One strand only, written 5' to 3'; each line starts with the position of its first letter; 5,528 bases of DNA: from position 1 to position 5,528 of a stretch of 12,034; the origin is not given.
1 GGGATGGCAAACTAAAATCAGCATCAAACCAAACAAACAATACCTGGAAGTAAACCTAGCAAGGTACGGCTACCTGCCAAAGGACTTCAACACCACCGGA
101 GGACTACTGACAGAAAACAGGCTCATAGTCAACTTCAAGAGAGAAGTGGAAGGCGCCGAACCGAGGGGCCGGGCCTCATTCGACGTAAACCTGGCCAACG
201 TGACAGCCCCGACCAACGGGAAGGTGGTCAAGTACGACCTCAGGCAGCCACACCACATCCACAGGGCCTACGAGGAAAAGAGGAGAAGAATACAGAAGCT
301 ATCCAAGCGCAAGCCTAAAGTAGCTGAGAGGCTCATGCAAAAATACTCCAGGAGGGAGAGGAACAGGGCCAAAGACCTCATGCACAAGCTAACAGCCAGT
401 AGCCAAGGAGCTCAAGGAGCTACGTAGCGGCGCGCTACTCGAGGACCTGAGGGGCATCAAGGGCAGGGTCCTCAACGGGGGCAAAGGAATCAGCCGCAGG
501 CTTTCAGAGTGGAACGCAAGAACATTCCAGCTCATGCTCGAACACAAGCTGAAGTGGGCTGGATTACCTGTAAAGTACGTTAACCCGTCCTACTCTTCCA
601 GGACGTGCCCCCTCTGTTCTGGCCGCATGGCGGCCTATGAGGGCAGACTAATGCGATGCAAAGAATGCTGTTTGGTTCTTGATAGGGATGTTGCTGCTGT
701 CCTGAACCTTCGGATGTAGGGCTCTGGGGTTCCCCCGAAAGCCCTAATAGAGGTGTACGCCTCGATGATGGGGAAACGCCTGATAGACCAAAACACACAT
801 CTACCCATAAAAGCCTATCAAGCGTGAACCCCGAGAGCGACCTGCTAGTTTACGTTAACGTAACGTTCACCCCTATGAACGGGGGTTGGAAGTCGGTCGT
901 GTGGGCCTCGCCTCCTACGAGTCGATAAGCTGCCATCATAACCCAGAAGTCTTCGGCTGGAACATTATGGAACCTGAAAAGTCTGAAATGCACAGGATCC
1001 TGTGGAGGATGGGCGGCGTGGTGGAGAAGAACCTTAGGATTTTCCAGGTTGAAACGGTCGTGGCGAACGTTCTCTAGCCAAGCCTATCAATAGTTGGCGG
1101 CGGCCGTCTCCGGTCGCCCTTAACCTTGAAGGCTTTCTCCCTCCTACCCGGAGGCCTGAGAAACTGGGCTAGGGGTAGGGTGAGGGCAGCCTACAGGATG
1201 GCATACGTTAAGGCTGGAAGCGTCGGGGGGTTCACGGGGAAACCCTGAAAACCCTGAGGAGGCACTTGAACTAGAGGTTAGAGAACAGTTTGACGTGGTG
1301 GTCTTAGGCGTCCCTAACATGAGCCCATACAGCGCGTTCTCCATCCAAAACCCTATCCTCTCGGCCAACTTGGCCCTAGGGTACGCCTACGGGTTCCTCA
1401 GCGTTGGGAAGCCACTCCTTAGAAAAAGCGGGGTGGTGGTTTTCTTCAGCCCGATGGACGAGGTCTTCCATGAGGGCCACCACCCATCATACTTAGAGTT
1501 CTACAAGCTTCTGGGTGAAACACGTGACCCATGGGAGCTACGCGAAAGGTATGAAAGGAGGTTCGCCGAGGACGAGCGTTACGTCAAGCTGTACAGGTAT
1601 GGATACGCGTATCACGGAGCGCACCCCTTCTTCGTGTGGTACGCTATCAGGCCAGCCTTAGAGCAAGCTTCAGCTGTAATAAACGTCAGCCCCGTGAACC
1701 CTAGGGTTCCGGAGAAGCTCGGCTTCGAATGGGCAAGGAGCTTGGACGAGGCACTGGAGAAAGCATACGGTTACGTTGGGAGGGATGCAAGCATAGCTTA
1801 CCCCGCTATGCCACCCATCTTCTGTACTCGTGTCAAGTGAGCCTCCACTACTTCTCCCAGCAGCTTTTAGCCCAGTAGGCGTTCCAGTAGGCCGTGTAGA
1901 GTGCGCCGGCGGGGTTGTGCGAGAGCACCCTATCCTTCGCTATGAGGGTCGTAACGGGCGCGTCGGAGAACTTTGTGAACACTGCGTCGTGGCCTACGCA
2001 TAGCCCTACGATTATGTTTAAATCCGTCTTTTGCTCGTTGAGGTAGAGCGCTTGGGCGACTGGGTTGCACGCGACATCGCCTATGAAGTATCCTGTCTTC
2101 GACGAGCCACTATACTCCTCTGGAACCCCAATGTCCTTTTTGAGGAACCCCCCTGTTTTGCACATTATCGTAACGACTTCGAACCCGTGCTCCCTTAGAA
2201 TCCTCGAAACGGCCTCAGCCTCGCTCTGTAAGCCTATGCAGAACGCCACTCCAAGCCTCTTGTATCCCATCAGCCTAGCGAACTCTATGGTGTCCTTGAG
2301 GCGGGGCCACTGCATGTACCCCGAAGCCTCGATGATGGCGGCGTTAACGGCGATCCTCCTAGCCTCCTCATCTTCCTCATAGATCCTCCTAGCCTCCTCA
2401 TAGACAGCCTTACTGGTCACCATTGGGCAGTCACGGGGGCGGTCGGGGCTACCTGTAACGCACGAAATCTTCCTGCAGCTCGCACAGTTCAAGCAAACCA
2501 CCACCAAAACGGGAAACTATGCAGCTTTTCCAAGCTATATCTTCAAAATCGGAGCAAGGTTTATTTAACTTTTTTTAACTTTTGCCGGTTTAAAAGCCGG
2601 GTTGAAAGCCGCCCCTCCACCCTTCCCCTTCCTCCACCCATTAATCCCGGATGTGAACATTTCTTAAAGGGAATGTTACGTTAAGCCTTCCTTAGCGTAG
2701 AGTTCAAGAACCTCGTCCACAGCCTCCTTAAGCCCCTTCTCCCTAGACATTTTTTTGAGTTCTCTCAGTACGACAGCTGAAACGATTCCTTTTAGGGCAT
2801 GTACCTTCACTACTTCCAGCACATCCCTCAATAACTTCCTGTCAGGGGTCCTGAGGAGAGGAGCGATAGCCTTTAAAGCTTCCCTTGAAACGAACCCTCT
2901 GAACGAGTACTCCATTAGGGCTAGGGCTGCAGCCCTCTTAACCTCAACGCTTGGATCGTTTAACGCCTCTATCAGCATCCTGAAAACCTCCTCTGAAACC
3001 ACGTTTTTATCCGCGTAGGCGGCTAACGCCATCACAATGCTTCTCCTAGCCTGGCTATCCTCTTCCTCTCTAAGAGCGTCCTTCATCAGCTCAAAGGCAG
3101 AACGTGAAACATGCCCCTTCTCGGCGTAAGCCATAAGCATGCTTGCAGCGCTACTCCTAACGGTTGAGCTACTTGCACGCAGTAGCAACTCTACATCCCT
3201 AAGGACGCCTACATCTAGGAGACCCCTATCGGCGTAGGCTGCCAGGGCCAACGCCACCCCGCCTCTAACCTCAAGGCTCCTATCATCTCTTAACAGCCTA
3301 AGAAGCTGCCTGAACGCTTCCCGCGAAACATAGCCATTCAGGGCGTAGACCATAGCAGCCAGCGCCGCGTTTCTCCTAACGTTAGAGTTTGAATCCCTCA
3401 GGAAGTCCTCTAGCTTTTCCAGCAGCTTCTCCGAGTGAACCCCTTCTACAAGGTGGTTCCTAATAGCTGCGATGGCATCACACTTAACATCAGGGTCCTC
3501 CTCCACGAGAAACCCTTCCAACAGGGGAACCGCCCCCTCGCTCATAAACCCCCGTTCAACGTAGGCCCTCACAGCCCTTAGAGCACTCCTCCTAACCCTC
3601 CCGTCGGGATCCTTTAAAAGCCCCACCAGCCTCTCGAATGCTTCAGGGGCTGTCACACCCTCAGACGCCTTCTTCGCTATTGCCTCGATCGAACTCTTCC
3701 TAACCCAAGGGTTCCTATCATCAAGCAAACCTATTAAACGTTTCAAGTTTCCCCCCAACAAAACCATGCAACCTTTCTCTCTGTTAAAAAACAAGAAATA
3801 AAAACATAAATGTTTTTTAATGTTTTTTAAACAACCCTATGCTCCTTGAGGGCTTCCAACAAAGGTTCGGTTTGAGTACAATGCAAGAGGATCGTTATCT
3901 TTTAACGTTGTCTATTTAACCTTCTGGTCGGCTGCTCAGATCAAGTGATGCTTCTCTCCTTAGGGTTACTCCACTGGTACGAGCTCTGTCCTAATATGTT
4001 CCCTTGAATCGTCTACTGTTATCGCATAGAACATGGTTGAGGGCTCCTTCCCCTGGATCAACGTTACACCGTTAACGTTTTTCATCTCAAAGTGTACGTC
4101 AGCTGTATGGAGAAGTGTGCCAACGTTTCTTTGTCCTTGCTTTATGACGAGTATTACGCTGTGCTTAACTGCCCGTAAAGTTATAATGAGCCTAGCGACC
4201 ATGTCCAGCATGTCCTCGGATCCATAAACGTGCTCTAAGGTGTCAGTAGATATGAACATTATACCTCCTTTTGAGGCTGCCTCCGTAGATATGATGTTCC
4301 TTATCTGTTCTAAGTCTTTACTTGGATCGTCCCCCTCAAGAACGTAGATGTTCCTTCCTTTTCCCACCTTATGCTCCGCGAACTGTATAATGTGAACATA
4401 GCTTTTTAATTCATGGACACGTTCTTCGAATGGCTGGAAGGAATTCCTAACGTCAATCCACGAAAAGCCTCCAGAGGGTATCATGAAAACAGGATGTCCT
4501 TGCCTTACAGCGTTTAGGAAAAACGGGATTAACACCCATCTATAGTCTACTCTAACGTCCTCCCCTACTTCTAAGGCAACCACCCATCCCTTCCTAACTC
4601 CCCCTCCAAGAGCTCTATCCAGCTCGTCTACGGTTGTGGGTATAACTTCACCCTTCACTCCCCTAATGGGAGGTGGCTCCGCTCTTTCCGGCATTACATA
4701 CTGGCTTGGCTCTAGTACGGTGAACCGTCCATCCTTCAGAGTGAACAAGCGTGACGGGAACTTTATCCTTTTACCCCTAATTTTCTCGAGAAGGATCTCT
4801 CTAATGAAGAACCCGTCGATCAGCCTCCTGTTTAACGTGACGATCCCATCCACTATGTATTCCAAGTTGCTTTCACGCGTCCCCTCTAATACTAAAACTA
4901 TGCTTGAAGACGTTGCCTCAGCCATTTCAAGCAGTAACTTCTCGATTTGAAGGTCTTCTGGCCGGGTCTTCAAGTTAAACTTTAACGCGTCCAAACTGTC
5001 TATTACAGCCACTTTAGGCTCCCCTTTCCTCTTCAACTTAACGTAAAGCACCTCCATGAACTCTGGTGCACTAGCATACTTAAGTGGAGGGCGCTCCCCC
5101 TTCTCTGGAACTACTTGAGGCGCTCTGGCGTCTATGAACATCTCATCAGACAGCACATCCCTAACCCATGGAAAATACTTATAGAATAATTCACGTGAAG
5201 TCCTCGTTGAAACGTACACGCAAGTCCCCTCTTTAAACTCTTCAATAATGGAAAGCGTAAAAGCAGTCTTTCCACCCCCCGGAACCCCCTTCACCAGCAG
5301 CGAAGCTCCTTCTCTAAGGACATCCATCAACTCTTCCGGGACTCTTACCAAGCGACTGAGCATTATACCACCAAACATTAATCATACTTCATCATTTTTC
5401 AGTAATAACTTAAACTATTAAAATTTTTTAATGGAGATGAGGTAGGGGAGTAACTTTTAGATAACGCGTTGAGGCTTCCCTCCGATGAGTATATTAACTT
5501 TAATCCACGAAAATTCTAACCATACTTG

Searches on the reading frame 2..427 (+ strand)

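Call 4: search_protein_families(library=pfam, proteins=[window:2-427:+])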
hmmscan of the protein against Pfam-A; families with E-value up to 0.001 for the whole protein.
window:2-427:+ (141 aa): 1 family
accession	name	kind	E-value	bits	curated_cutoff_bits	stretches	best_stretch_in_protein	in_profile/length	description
PF01385.25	OrfB_IS605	-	8.7e-07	29.6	30.5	1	48-132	9-97/120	Probable transposase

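Call 5: search_protein_families(library=ncbifam, proteins=[window:2-427:+])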
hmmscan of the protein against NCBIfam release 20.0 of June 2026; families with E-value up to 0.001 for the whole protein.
window:2-427:+ (141 aa): 1 family
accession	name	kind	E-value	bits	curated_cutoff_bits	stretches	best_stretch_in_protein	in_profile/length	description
NF040570.1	guided_TnpB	subfamily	2.2e-07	30.5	100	1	43-131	179-278/389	RNA-guided endonuclease TnpB family protein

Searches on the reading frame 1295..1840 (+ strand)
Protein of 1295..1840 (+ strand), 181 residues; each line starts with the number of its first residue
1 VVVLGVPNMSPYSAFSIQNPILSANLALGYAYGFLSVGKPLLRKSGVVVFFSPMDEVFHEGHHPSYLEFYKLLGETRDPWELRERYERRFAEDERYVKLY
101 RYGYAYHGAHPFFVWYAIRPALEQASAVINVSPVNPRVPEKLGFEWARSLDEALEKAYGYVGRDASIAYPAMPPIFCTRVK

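Call 4: search_protein_families(library=pfam, proteins=[window:1295-1840:+])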
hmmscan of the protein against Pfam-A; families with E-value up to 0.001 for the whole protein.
window:1295-1840:+ (181 aa): 0 families

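Call 5: search_protein_families(library=ncbifam, proteins=[window:1295-1840:+])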
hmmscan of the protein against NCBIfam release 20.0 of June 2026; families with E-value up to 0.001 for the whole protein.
window:1295-1840:+ (181 aa): 1 family
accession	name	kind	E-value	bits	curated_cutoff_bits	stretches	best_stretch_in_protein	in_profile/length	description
NF052592.1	LarAH_14_15_16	equivalog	5.8e-59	199.8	740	1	2-180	342-519/520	NPN-dependent hydroxyacid isomerase, LarAH14/15/16 family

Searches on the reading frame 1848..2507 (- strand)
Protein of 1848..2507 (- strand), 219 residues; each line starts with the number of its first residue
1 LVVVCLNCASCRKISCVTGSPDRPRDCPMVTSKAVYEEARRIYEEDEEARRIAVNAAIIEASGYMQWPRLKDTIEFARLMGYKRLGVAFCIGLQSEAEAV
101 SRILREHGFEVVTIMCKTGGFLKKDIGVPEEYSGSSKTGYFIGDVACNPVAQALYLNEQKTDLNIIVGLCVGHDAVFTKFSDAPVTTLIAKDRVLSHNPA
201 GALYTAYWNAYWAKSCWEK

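Call 4: search_protein_families(library=pfam, proteins=[window:1848-2507:-])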
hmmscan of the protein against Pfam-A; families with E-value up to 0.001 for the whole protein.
window:1848-2507:- (219 aa): 1 family
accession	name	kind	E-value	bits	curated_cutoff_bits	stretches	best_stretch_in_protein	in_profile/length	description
PF08901.16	DUF1847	-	2.2e-58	196.7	25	1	27-188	1-157/157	Protein of unknown function (DUF1847)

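Call 5: search_protein_families(library=ncbifam, proteins=[window:1848-2507:-])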
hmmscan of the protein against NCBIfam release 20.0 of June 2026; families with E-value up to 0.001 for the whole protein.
window:1848-2507:- (219 aa): 0 families

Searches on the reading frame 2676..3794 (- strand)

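Call 4: search_protein_families(library=pfam, proteins=[window:2676-3794:-])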
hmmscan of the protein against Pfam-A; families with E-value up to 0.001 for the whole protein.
window:2676-3794:- (372 aa): 10 families
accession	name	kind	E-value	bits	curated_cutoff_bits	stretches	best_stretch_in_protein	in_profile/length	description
PF13646.12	HEAT_2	-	1.6e-31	108.9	27.7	5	20-111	4-87/88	HEAT repeats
PF02985.28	HEAT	-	3.4e-17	61.3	23.5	0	271-295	2-26/31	HEAT repeat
PF13513.12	HEAT_EZ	-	1.5e-15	57.7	27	0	143-186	6-54/55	HEAT-like repeat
PF12717.13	Cnd1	-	7.5e-15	55.8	26.4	0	121-188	19-86/162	non-SMC mitotic condensation complex subunit 1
PF00514.29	Arm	-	1.4e-12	47.6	20.6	0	86-113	11-38/41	Armadillo/beta-catenin-like repeat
PF01602.26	Adaptin_N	-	3.8e-09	36.1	37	0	121-185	112-177/524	Adaptin N terminal region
PF25767.1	ARM_TBCD_2nd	-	1.1e-06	28.7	29.7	1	122-201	76-157/245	Tubulin-specific chaperone D-like, ARM repeats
PF08713.17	DNA_alkylation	-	1.5e-05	25.3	21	0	32-190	31-185/213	DNA alkylation repair enzyme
PF25786.1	HEAT_GCN1_C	-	6.9e-05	23.4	27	0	233-293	28-91/151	GCN1-like, C-terminal HEAT repeats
PF20168.4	PDS5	-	0.00032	19.1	27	0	48-144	281-381/1053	Sister chromatid cohesion protein PDS5 protein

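Call 5: search_protein_families(library=ncbifam, proteins=[window:2676-3794:-])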
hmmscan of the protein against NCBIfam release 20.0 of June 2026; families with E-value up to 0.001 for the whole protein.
window:2676-3794:- (372 aa): 2 families
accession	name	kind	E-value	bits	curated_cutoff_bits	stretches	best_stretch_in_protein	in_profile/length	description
NF010374.0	PRK13800.1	equivalog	6.9e-13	47.7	1196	1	16-299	623-869/898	fumarate reductase/succinate dehydrogenase flavoprotein subunit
NF007244.0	PRK09687.1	equivalog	4e-07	29.6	275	0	83-177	88-177/285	putative lyase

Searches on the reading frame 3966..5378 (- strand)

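Call 4: search_protein_families(library=pfam, proteins=[window:3966-5378:-])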
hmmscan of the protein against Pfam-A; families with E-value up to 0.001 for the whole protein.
window:3966-5378:- (470 aa): 4 families
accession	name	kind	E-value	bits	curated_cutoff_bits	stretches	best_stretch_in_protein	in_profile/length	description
PF07088.17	GvpD_P-loop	-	1.2e-15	58.3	24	1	22-195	8-186/189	GvpD gas vesicle protein, P-loop domain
PF06745.19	ATPase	-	3.6e-13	49.9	26.6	1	21-223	16-228/231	KaiC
PF20440.3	GvpD_bR2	-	2.3e-08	34.3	27.9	1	356-463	150-247/254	GvpD basic region 2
PF13191.12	AAA_16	-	0.00063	20.7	32.6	0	17-154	15-160/167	AAA ATPase domain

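Call 5: search_protein_families(library=ncbifam, proteins=[window:3966-5378:-])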
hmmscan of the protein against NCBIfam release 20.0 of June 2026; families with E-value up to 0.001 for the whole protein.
window:3966-5378:- (470 aa): 2 families
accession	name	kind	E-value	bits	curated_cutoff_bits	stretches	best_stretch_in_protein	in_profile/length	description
TIGR03881.1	KaiC_arch_4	hypoth_equivalog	1.9e-07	31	247.8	0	21-202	18-208/231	KaiC domain-containing protein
TIGR03877.1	thermo_KaiC_1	hypoth_equivalog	0.00036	20.1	307.25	0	108-217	116-228/238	KaiC domain-containing protein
